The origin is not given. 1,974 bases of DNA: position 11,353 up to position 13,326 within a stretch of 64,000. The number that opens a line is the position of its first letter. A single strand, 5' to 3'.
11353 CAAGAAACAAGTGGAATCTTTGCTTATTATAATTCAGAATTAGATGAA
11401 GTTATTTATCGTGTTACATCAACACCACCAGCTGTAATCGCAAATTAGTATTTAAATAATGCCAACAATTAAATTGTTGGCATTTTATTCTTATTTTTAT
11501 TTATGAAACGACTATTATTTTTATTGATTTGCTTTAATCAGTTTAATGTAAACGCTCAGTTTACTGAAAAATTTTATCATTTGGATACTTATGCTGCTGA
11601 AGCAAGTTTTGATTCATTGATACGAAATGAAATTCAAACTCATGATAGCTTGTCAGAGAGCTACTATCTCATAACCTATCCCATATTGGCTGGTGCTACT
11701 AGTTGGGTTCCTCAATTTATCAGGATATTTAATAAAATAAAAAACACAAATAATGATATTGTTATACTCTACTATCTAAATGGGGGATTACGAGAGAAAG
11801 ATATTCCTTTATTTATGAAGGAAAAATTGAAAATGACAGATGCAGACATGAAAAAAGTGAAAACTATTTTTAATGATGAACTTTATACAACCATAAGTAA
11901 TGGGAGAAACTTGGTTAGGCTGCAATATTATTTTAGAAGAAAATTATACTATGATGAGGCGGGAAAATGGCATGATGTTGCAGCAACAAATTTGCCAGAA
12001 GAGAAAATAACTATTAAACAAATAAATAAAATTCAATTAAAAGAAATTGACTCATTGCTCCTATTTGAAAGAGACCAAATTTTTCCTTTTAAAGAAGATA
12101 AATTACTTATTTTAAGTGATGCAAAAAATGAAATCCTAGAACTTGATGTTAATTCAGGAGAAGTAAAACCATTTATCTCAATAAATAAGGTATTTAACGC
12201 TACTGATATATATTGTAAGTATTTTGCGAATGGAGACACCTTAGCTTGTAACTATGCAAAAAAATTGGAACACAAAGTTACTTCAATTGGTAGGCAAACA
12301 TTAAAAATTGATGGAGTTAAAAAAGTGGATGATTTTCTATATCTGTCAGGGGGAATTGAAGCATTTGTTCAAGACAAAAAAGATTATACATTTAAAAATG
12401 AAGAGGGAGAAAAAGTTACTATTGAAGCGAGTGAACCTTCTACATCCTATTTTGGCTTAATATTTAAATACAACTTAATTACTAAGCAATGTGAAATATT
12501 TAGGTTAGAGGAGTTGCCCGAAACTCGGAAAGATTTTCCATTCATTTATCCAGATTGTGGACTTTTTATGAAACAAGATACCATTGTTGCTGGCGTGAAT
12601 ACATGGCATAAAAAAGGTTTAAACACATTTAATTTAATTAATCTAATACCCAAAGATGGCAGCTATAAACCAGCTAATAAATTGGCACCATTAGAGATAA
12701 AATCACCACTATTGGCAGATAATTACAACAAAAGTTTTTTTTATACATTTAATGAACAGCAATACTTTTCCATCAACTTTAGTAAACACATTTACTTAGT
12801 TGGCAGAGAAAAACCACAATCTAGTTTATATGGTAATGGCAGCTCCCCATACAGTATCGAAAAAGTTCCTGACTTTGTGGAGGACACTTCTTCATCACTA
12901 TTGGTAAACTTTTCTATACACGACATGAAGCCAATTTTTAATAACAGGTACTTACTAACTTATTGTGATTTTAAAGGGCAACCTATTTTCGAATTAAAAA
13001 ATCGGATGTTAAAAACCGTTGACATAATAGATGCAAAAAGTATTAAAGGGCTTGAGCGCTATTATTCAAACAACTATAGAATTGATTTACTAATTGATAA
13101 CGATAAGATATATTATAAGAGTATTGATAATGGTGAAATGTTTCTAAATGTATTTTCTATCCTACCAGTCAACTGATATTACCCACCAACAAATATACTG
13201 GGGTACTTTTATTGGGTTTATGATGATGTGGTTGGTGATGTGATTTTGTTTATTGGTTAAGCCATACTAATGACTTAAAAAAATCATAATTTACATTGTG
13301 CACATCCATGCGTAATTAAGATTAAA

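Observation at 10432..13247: A 67-bp duplication of a gene 3' end brackets a precisely gene-bounded 3-gene cassette with no recombinase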

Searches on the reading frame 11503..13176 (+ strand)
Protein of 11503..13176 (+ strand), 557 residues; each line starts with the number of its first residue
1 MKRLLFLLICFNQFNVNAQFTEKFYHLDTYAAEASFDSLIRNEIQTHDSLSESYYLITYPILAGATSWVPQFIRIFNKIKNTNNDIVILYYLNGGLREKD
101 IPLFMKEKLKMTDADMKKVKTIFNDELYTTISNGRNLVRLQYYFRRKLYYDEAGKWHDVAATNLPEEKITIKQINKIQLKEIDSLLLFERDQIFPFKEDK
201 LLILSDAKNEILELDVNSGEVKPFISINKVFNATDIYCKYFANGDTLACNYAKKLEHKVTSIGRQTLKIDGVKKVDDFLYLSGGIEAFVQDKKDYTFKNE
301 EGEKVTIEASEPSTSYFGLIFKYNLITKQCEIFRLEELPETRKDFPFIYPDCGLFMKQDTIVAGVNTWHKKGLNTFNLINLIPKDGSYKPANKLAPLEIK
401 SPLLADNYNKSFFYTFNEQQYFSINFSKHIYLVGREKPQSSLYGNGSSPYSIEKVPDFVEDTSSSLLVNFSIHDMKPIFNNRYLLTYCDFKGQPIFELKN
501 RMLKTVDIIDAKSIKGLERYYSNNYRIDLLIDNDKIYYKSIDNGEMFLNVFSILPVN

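Call 7: search_protein_families(library=pfam, proteins=[window:11503-13176:+], max_evalue=0.1)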
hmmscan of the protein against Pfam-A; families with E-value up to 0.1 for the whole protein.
window:11503-13176:+ (557 aa): 0 families

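Call 8: search_protein_families(library=ncbifam, proteins=[window:11503-13176:+], max_evalue=0.1)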
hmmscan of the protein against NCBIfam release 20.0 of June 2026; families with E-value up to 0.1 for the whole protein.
window:11503-13176:+ (557 aa): 0 families

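Call 10: find_encoding_contigs(protein=window:11503-13176:+, flank=10000, max_places=10)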
Protein window:11503-13176:+ (557 aa): 11 contigs read that carry it; 8 places shown.
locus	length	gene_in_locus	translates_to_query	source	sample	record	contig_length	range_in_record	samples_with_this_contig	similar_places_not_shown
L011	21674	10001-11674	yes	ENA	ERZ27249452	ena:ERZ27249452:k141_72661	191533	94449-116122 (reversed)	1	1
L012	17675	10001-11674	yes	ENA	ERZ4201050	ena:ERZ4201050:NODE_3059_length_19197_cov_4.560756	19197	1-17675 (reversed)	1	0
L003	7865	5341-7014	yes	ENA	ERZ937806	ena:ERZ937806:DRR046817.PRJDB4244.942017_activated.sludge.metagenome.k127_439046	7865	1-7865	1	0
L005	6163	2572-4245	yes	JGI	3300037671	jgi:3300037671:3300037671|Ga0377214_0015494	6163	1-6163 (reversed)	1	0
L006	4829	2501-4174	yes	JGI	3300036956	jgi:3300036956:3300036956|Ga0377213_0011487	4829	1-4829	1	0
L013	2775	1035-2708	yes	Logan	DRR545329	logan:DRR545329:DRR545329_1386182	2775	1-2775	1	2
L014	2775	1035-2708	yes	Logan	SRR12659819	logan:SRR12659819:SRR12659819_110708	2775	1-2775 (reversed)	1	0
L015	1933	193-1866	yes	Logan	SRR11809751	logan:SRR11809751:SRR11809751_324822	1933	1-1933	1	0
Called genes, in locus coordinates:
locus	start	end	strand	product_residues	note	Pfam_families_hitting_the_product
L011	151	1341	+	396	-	PF00503:G-alpha (faint), PF03193:RsgA_GTPase (faint), PF13167:GTP-bdg_N, PF16360:GTP-bdg_M, PF00025:Arf, PF01926:MMR_HSR1, PF04670:Gtr1_RagA (weak), PF00009:GTP_EFTU (weak)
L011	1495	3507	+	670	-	PF00639:Rotamase, PF13616:Rotamase_3, PF00639:Rotamase, PF13145:Rotamase_2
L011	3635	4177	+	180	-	-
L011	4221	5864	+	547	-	-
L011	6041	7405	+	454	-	PF09312:SurA_N (weak), PF13145:Rotamase_2, PF13616:Rotamase_3, PF00639:Rotamase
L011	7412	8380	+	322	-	PF00493:MCM (faint), PF20030:bpMoxR, PF00004:AAA (weak), PF07726:AAA_3, PF07728:AAA_5, PF17863:AAA_lid_2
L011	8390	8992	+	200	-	-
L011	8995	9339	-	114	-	PF01381:HTH_3, PF13443:HTH_26 (weak), PF13560:HTH_31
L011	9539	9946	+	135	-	-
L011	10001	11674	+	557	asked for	-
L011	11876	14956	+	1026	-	PF13585:CHU_C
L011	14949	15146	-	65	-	-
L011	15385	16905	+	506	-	PF18962:Por_Secre_tail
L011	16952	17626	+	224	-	-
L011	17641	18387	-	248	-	PF05050:Methyltransf_21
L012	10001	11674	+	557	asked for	-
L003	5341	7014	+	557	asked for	-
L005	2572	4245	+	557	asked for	-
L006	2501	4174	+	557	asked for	-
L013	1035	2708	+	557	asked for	-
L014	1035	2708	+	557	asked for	-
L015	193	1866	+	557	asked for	-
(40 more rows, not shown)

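Call 30: find_homologous_proteins(query=window:11503-13176:+)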
Query window:11503-13176:+ (557 aa): 8 proteins with E <= 0.001 among 8000 candidates.
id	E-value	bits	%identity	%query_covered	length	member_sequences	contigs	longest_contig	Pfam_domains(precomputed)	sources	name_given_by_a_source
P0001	0.0e+0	1196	95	100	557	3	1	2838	-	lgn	-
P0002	1.9e-292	989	77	99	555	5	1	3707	-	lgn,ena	-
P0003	2.2e-261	886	70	100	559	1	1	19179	-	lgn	-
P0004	2.0e-186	639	54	99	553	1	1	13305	-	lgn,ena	-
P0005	4.4e-171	588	51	97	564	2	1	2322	-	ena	-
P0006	4.5e-161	555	49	96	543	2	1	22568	-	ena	-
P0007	5.6e-160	552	47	99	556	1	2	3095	-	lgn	-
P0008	5.7e-157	542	48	99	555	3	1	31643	-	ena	-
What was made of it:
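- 11503..13176 (+): 557-aa gene: N-terminal alpha/beta domain plus beta-propeller, signal-peptide-like N-terminus (export inferred). Not a recombinase. Only 8 relatives (call 30).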

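Call 32: find_encoding_contigs(protein=P0003, flank=10000, max_places=4)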
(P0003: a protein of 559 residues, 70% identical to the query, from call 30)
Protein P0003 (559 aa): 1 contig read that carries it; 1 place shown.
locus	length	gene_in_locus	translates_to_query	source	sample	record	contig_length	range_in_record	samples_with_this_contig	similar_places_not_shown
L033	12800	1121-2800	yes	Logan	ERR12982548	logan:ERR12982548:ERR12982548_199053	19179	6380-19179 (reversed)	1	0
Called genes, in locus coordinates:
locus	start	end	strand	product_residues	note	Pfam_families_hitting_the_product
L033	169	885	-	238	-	PF01596:Methyltransf_3 (weak), PF05175:MTS, PF06325:PrmA, PF07669:Eco57I, PF13649:Methyltransf_25 (weak)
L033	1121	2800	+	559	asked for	-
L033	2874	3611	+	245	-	PF00912:Transgly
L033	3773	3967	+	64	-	PF18506:RelB-like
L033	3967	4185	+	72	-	-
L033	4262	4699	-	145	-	PF03061:4HBT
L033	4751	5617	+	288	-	PF12864:DUF3822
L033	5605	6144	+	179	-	PF03602:Cons_hypoth95, PF05175:MTS (weak), PF13847:Methyltransf_31, PF13649:Methyltransf_25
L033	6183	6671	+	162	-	PF01467:CTP_transf_like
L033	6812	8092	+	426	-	PF18962:Por_Secre_tail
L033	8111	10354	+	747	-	PF07715:Plug, PF00593:TonB_dep_Rec_b-barrel, PF14905:OMP_b-brl_3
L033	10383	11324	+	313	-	PF14064:HmuY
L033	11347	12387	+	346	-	PF00930:DPPIV_N (faint), PF26549:Tricorn_N, PF26550:Tricorn_2nd (weak), PF07676:PD40, PF26550:Tricorn_2nd (weak), PF26549:Tricorn_N (weak), PF07676:PD40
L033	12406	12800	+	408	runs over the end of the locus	PF04389:Peptidase_M28, PF13180:PDZ_2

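Call 33: find_encoding_contigs(protein=P0004, flank=10000, max_places=4)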
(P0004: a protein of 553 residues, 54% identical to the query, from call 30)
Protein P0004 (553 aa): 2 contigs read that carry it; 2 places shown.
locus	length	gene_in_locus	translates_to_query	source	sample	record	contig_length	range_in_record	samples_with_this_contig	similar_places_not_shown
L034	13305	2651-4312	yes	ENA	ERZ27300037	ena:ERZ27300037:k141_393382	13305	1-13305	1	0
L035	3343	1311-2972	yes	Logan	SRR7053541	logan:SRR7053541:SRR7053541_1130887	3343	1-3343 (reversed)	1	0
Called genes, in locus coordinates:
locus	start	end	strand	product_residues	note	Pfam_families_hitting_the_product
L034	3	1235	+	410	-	?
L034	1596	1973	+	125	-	PF01381:HTH_3 (weak)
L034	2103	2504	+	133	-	-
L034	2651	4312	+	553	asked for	-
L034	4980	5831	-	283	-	PF13568:OMP_b-brl_2 (weak)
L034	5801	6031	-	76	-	-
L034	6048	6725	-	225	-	-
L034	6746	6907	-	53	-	-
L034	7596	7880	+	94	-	-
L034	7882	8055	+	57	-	-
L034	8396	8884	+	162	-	-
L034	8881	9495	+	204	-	-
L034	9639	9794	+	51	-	-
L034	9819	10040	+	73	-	-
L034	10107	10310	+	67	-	-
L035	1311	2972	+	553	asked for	-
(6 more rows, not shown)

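Call 34: find_encoding_contigs(protein=P0008, flank=10000, max_places=4)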
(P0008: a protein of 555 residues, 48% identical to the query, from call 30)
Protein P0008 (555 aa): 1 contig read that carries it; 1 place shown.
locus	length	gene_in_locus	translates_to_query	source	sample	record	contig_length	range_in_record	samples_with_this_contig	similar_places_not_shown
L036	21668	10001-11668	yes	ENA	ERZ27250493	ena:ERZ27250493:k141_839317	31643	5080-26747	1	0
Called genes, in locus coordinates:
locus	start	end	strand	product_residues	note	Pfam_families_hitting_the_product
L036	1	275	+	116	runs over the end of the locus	-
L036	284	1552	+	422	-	PF00916:Sulfate_transp, PF16983:MFS_MOT1 (faint)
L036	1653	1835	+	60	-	-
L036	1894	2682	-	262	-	PF00106:adh_short, PF13561:adh_short_C2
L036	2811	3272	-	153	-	PF01668:SmpB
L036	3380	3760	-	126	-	PF22544:HYDIN_VesB_CFA65-like_Ig, PF07610:DUF1573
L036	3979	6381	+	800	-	PF00676:E1_dh, PF02779:Transket_pyr, PF02780:Transketolase_C, PF17147:PFOR_II (weak)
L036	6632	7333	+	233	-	PF13432:TPR_16 (faint)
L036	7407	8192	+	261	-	PF00582:Usp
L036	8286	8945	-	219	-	-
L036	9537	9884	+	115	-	-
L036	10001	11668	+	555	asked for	-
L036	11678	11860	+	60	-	-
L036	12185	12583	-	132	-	PF01381:HTH_3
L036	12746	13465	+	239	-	-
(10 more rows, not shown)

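Call 35: find_encoding_contigs(protein=P0006, flank=10000, max_places=4)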
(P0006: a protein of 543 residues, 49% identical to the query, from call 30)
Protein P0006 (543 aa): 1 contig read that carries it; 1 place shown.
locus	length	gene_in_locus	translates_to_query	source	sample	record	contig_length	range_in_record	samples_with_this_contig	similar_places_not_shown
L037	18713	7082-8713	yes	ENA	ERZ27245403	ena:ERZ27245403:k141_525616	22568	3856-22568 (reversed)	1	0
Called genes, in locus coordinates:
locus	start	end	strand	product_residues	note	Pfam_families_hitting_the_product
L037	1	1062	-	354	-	?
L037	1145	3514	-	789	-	PF18962:Por_Secre_tail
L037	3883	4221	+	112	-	-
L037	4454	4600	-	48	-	-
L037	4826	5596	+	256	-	PF07730:HisKA_3, PF02518:HATPase_c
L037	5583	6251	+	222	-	PF00072:Response_reg, PF00196:GerE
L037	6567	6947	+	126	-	-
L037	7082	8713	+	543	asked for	-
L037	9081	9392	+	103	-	-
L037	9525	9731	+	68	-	PF01679:Pmp3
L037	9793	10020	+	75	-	-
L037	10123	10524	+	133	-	-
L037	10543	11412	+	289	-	-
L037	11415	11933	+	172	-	-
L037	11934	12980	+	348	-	PF04245:NA37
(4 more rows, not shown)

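Call 38: find_encoding_contigs(protein=P0002, flank=10000, max_places=6)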
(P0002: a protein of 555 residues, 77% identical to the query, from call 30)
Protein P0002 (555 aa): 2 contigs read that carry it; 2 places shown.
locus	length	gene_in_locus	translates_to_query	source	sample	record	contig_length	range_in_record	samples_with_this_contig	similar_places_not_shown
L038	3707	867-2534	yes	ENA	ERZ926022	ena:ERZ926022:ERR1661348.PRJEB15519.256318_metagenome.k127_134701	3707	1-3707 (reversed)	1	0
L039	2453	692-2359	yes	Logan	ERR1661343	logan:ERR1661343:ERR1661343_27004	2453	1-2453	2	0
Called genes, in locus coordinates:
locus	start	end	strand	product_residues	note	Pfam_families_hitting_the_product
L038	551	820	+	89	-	-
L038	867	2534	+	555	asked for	-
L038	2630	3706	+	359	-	?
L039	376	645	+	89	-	-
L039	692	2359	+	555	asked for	-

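Call 42: find_encoding_contigs(protein=P0001, flank=10000, max_places=6)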
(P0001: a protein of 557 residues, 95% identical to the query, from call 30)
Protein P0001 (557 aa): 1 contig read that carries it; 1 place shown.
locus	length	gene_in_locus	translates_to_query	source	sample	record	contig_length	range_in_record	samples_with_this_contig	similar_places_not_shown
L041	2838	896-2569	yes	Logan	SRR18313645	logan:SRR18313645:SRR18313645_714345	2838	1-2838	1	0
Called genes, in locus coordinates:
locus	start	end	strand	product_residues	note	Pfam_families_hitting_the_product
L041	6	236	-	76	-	PF13560:HTH_31, PF01381:HTH_3, PF12844:HTH_19 (weak), PF13443:HTH_26 (weak)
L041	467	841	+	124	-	-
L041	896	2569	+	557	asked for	-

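Call 53: search_protein_families(library=padloc, proteins=[window:11503-13176:+], max_evalue=0.01)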
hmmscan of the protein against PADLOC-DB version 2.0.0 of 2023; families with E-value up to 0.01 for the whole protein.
window:11503-13176:+ (557 aa): 0 families

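Call 54: search_protein_families(library=phrogs, proteins=[window:11503-13176:+], max_evalue=0.01)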
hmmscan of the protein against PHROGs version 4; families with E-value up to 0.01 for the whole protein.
window:11503-13176:+ (557 aa): 0 families

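Call 61: predict_structure(alignment_id=A1)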
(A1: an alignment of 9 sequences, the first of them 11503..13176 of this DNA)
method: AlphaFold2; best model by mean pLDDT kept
length: 557 residues; sequences in the alignment: 9
mean_pLDDT: 71.3   pTM: 0.62
mean pLDDT of the five models: 71.3, 68.3, 68.3, 65.2, 63.8
residues with pLDDT >= 90: 54; 70-90: 294; 50-70: 124; < 50: 85
segments of 3 or more residues with pLDDT < 50: 10-34, 144-165, 298-302, 342-346, 445-449, 451-465, 521-525
pLDDT, mean of each block of 10 residues (from residue 1): 56 34 30 54 61 72 64 76 79 74 83 83 82 66 45 38 55 91 65 87 81 92 79 84 86 79 72 89 81 60 63 77 91 76 49 77 75 73 88 78 60 87 81 81 53 34 46 86 85 77 77 72 58 88 83 84
secondary structure, 60 per line:
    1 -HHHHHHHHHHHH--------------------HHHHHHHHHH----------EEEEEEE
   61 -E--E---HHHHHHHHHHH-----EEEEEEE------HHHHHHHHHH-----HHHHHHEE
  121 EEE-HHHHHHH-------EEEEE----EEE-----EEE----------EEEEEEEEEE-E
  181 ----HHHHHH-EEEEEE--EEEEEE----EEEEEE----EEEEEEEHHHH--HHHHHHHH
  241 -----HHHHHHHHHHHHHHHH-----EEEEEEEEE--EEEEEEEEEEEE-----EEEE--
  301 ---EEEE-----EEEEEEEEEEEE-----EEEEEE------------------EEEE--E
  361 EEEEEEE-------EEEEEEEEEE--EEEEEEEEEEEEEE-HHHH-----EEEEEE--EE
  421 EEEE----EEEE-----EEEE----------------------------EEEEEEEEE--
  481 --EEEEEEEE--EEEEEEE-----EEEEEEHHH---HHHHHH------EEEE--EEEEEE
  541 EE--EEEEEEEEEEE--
elements in order: H2-13 H34-43 E54-60 H69-79 E85-91 H98-107 H113-118 E119-123 H125-131 E139-143 E148-150 E156-158 E169-178 H185-190 E192-197 E200-205 E210-215 E220-226 H227-230 H233-240 H246-261 E267-275 E278-289 E295-298 E304-307 E313-324 E330-335 E354-357 E360-367 E375-384 E387-400 H402-405 E411-416 E419-424 E429-432 E438-441 E470-478 E483-490 E493-499 E505-510 H517-522 E529-532 E535-542 E545-555
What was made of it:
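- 11503..13176 (+): AF2 model pLDDT 71 (call 61).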

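Call 66: fold_search(model_id=the predicted structure, library=pdb)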
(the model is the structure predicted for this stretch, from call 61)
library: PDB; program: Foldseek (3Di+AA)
matches with E <= 10: 1060; with E <= 0.001: 110
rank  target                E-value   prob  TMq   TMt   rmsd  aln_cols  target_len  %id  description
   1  3das                  1.8e-06  1.00  0.26  0.39  13.6       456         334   10  Structure of the PQQ-bound form of Aldose Sugar Dehydrogenase (Adh) from Streptomyces coelicolor (released 2009-06-02)
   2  8ptx_A                2.3e-06  1.00  0.28  0.15  14.0       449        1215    9  Cryo-EM structure of human Elp123 in complex with tRNA, acetyl-CoA, 5'-deoxyadenosine and methionine (released 2024-04-17)
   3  7phw_A                4.5e-06  1.00  0.30  0.45  12.0       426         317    8  PfCyRPA bound to monoclonal antibody Cy.004 Fab fragment (released 2022-02-09)
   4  7m0r_C                7.7e-06  1.00  0.26  0.25  18.7       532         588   10  Cryo-EM structure of the Sema3A/PlexinA4/Neuropilin 1 complex (released 2021-05-05)
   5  9n73_LI               1.0e-05  1.00  0.31  0.29  11.3       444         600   11  SSU processome maturation and disassembly, State G (released 2025-10-29)
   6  7pi2_J                1.2e-05  1.00  0.26  0.39  12.9       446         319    9  PfCyRPA bound to monoclonal antibody Cy.003 Fab fragment (released 2022-02-09)
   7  8bai_B                1.3e-05  1.00  0.27  0.42  11.8       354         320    8  The surface-exposed lipo-protein of BtuG2 in complex with cyanocobalamin. (released 2023-10-25)
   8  6qp7_B                1.3e-05  1.00  0.27  0.24  16.9       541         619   10  Drosophila Semaphorin 2a (released 2019-08-21)
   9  3a9g_A                1.4e-05  1.00  0.29  0.42  10.0       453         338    9  Crystal Structure of PQQ-dependent sugar dehydrogenase apo-form (released 2010-09-08)
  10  4raa                  1.5e-05  1.00  0.35  0.51   7.2       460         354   11  Crystal structure of a Putative exported protein (BF0058) from Bacteroides fragilis NCTC 9343 at 2.60 A resolution (released 2014-10-15)
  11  7pi3_V                1.7e-05  1.00  0.34  0.51   8.6       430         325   10  PfCyRPA bound to Fab fragments from monoclonal antibodies Cy.003, Cy.004 and Cy.007 (released 2022-02-09)
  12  9cnx_B                1.7e-05  1.00  0.24  0.34  14.7       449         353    7  CryoEM structure of BAM in complex with the PTB1 closed-state inhibitor (in DDM detergent) (released 2024-12-25)
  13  7pqh_G                1.9e-05  1.00  0.29  0.15  26.3       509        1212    9  Cryo-EM structure of Saccharomyces cerevisiae TOROID (TORC1 Organized in Inhibited Domains). (released 2023-01-18)
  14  8bai_A                2.2e-05  1.00  0.27  0.42  11.8       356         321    8  The surface-exposed lipo-protein of BtuG2 in complex with cyanocobalamin. (released 2023-10-25)
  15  5min_A                2.3e-05  1.00  0.33  0.39  10.2       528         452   12  Apo form of the soluble PQQ-dependent Glucose Dehydrogenase from Acinetobacter calcoaceticus (released 2017-12-20)
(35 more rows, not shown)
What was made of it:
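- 11503..13176 (+): Propeller matches in Foldseek, best TM to 4raa (BF0058) (call 66).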

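Call 71: find_related_loci(query=A1, collection=viral_contigs, flank=8000)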
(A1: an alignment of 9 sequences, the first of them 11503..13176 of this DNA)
Query A1 (557 aa) in viral_contigs; peptide patterns used: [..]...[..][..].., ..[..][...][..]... (x = any residue, [..] = any of these).
89 stretches matched a pattern, but none encodes a relative of the query by tblastn (E <= 1e-3).

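Call 72: search_dna_similar(query=window:11503-13176:+, collection=plasmids, mode=protein, max_evalue=0.001)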
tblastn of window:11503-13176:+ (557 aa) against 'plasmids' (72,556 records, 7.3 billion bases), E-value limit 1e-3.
No match.
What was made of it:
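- Tried and rejected: None in IMG/VR or PLSDB (calls 71, 72).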
